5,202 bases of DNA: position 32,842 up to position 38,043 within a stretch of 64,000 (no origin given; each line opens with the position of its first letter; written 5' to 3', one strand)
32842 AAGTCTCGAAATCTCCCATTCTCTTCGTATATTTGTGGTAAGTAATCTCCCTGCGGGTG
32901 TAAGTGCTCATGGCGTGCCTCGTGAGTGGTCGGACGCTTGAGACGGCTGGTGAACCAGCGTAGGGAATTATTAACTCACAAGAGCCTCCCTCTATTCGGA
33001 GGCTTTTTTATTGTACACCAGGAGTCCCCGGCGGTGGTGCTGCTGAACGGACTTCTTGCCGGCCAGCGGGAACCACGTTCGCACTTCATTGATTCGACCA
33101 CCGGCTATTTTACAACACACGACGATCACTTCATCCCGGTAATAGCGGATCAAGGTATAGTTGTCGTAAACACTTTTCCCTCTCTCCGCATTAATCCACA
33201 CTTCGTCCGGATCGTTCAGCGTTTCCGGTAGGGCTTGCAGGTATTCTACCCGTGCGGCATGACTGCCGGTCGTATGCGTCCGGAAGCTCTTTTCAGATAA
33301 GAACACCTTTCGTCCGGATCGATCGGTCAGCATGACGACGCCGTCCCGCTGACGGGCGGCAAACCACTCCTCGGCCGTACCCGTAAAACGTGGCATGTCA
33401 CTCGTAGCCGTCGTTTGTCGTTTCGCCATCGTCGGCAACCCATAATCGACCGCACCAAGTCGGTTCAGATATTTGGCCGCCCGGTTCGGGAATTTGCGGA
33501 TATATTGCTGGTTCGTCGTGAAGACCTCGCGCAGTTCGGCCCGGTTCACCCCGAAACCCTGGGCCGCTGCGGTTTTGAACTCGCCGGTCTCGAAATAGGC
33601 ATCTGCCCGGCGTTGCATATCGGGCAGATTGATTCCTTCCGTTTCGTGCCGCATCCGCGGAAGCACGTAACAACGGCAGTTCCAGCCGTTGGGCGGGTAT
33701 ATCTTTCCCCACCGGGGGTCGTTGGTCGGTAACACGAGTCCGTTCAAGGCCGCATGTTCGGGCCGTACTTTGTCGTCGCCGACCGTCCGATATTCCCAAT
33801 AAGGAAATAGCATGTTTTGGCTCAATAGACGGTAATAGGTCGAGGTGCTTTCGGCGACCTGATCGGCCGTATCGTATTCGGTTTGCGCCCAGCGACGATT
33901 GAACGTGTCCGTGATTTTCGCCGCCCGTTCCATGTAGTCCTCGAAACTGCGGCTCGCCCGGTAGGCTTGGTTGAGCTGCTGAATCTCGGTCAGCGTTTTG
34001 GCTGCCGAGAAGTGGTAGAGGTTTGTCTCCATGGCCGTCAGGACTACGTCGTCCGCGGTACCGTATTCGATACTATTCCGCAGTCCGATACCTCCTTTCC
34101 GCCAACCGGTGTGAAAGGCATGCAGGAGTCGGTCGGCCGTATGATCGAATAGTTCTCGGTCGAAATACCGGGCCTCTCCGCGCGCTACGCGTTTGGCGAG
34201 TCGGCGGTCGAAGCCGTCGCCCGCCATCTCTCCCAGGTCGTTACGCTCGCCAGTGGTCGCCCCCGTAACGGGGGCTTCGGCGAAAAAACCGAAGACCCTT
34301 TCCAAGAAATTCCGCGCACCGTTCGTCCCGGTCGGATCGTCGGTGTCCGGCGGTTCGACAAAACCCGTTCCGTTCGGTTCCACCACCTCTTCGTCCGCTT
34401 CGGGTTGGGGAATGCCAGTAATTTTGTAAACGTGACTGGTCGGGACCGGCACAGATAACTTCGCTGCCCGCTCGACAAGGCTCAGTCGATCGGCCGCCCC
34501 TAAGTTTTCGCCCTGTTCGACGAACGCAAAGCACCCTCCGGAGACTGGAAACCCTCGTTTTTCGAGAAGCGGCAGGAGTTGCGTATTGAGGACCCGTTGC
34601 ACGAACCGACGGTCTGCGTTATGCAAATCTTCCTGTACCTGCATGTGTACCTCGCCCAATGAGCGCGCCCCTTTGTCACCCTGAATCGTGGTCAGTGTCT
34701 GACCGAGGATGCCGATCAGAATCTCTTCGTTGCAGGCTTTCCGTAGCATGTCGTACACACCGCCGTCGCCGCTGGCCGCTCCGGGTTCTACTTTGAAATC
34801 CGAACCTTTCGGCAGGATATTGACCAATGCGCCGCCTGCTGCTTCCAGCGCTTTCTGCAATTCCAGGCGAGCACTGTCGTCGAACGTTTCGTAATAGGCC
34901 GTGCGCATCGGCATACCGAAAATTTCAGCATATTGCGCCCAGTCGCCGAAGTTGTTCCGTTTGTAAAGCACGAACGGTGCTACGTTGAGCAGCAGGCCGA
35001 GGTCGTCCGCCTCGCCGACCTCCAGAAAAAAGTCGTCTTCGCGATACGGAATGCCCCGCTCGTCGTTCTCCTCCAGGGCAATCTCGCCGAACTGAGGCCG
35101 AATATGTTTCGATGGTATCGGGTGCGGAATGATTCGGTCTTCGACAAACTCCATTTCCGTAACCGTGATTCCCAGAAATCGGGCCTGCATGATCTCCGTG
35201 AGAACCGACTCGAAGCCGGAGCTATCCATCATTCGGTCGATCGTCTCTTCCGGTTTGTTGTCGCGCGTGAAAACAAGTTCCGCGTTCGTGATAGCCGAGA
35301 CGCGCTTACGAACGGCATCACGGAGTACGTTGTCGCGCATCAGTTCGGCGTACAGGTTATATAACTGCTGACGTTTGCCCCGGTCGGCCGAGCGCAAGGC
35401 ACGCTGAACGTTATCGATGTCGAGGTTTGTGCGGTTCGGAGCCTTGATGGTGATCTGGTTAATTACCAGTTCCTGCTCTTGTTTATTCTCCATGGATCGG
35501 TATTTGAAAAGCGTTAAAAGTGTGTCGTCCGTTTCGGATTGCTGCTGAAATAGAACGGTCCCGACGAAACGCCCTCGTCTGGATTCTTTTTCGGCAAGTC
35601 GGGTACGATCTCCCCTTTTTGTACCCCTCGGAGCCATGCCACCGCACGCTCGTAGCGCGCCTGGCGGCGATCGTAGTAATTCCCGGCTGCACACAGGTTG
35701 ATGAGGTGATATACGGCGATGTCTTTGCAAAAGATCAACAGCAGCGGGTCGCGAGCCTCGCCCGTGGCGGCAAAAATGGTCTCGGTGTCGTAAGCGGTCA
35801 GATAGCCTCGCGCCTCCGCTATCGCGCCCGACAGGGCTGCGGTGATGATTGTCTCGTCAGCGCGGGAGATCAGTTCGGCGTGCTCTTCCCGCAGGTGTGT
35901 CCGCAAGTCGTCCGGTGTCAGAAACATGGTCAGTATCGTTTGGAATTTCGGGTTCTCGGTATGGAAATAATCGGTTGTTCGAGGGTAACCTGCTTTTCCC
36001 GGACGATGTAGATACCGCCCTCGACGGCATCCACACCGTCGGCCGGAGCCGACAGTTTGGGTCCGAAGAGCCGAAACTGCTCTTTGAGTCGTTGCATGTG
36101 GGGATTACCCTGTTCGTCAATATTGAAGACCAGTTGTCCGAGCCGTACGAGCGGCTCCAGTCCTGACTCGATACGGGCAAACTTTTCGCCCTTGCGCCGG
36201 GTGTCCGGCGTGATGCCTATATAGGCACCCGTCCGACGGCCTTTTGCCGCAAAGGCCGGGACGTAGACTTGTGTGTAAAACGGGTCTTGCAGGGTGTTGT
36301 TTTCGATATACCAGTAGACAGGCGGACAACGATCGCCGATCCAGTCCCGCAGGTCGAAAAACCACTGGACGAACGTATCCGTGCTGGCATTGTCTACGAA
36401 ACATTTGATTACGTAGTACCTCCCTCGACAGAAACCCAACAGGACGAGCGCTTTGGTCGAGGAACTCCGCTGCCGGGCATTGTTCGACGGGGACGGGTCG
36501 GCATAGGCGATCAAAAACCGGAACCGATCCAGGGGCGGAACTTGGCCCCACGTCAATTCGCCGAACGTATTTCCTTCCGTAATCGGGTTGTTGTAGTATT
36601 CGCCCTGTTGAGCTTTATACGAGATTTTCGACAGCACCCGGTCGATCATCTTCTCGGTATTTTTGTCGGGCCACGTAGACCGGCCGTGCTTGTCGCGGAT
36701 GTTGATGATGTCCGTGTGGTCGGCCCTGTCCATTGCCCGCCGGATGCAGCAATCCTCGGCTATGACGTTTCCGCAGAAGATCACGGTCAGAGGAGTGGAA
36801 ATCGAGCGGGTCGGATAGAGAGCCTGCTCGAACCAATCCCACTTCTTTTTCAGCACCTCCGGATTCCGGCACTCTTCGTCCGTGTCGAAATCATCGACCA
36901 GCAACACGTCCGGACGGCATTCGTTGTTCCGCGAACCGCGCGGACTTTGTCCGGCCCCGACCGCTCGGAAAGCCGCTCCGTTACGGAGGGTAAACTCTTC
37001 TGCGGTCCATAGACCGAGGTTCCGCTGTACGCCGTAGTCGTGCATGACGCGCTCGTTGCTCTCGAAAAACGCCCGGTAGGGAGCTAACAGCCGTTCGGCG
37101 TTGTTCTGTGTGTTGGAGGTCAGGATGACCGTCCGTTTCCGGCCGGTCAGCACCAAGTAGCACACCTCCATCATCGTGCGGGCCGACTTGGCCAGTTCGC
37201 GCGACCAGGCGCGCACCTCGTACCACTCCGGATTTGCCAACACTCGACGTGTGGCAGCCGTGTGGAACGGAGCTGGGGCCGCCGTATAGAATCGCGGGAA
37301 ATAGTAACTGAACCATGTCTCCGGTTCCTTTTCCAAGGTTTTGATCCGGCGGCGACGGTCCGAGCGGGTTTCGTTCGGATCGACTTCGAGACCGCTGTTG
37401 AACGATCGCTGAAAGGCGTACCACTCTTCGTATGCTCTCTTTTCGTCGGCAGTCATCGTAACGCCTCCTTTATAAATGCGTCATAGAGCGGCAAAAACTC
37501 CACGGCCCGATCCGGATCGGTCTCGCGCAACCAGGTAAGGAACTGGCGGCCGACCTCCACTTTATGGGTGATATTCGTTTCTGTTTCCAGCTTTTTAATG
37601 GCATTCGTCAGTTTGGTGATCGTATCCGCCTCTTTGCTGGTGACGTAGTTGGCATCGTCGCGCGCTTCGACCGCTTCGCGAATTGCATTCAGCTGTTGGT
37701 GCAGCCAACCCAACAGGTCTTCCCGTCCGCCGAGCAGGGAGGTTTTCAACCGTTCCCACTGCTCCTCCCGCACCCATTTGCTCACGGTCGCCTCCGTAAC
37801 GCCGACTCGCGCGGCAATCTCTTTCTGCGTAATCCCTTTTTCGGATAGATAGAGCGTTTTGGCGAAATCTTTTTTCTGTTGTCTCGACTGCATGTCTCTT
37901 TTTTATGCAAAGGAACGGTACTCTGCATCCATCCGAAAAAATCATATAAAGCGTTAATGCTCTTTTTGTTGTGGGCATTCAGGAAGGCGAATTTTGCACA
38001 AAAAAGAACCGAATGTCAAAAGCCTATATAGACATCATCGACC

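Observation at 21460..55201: Mu-like prophage inserted inside cas3, separating HD motifs I-IV from motif V and the helicase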

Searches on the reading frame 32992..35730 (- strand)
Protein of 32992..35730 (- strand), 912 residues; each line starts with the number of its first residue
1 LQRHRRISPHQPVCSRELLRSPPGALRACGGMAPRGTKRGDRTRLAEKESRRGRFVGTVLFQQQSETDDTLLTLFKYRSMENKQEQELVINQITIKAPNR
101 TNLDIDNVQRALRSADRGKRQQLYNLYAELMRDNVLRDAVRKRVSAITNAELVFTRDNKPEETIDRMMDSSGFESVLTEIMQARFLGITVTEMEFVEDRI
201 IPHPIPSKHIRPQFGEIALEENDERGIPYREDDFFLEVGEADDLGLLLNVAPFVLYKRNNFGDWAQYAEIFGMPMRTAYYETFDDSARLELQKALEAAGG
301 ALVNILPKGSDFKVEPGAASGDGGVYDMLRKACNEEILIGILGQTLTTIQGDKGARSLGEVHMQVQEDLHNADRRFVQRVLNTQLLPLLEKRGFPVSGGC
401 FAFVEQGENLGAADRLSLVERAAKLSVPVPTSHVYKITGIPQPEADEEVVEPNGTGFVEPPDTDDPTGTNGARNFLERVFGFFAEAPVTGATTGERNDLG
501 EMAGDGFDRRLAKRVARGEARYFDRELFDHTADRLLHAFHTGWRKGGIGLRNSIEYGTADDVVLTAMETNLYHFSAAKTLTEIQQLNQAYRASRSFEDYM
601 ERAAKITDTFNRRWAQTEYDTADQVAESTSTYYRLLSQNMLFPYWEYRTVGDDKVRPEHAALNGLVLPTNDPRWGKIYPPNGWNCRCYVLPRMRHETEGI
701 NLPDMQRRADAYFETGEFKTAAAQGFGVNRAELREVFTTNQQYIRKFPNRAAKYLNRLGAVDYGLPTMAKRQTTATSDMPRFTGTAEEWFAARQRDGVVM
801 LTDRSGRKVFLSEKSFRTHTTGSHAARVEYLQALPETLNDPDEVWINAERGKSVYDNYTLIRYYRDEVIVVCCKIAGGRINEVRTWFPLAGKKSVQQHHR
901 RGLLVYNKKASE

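Call 18: search_protein_families(library=pfam, proteins=[window:32992-35730:-], max_evalue=0.01)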
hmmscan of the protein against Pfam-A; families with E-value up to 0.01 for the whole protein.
window:32992-35730:- (912 aa): 3 families
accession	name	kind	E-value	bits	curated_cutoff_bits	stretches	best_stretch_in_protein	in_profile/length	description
PF06074.18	Portal_Mu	-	1.4e-66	225.6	23.9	1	124-440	1-336/336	Portal protein of Mu bacteriophage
PF18810.6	PBECR2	-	9.8e-16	58.5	27.1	1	791-906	7-119/120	phage-Barnase-EndoU-ColicinE5/D-RelE like nuclease2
PF04233.19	Phage_Mu_F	-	1.6e-14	55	29.6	1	588-689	9-111/112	Phage Mu protein F like protein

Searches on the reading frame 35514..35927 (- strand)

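Call 45: search_protein_families(library=pfam, proteins=[window:35514-35927:-], max_evalue=0.01)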
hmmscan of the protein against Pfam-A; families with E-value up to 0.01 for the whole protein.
window:35514-35927:- (137 aa): 1 family
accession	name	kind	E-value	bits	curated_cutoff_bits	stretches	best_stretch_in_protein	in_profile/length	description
PF07030.17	Phage_Mu_Gp36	-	1.9e-12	47.8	24.7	1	4-119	3-115/124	Bacteriophage Mu, Gp36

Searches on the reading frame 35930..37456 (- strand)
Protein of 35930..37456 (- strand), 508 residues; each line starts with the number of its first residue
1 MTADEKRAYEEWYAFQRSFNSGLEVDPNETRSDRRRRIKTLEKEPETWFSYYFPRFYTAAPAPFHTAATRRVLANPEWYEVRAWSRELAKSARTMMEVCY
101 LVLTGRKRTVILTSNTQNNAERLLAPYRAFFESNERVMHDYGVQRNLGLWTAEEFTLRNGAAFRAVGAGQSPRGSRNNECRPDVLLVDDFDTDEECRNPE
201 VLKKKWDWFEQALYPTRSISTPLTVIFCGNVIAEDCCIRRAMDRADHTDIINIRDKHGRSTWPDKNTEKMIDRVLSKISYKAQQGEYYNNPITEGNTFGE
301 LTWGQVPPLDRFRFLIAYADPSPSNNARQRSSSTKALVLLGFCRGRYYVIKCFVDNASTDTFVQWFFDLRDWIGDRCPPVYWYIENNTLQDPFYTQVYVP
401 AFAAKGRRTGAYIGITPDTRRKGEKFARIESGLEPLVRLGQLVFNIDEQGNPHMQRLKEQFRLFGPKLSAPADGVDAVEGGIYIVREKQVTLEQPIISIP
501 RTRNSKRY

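Call 18: search_protein_families(library=pfam, proteins=[window:35930-37456:-], max_evalue=0.01)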
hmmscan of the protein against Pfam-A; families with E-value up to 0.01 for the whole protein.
window:35930-37456:- (508 aa): 0 families

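Call 19: search_protein_families(library=phrogs, proteins=[window:35930-37456:-], max_evalue=0.001)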
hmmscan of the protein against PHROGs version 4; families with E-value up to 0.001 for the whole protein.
window:35930-37456:- (508 aa): 2 families
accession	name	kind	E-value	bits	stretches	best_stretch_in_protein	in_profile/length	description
phrog_38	-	head and packaging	3.3e-64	218.8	1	8-495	233-713/760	terminase large subunit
phrog_14112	-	unknown function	0.00015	22.3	1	94-210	124-240/247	-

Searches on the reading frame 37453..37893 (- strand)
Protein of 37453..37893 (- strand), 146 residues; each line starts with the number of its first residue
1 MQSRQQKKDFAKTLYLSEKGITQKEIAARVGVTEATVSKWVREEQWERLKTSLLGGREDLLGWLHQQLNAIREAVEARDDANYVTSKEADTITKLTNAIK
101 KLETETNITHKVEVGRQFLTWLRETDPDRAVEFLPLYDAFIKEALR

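Call 19: search_protein_families(library=phrogs, proteins=[window:37453-37893:-], max_evalue=0.001)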
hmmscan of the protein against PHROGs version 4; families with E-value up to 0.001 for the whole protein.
window:37453-37893:- (146 aa): 30 families (the best 25 are shown)
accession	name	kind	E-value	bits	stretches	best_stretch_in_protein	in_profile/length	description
phrog_4151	-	DNA, RNA and nucleotide metabolism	4e-38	131.6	1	3-145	5-148/154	DNA binding protein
phrog_1889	-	head and packaging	3.7e-09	37.5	1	2-48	3-50/276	terminase small subunit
phrog_7061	-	DNA, RNA and nucleotide metabolism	2.4e-07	32.2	1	18-44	42-68/70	HTH DNA binding protein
phrog_20467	-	DNA, RNA and nucleotide metabolism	1.3e-06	29.3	1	8-50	66-108/112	HNH endonuclease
phrog_4779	-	transcription regulation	2.8e-06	28.8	1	16-47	11-42/98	transcriptional regulator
phrog_756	-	DNA, RNA and nucleotide metabolism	3.1e-06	28.2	1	1-141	1-158/166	DNA binding protein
phrog_2606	-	head and packaging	4.2e-06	27.3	1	2-59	3-60/310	terminase small subunit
phrog_296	-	integration and excision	8.7e-06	25.7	1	15-49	235-269/626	DNA transposition protein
phrog_8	-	transcription regulation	1e-05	26.1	1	8-44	160-199/346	transcriptional regulator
phrog_8446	-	DNA, RNA and nucleotide metabolism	1.8e-05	25.5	1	3-63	12-57/211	HNH endonuclease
phrog_664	-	DNA, RNA and nucleotide metabolism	2.5e-05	25.2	1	14-59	94-139/210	DNA binding protein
phrog_7545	-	DNA, RNA and nucleotide metabolism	2.7e-05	25.4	1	9-54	8-51/160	HNH endonuclease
phrog_509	-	head and packaging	2.8e-05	24.8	1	4-51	4-52/238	terminase small subunit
phrog_2328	-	transcription regulation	4.1e-05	24.4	1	14-45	22-53/128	transcriptional repressor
phrog_4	-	transcription regulation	5.7e-05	23.3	1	7-43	134-168/400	transcriptional repressor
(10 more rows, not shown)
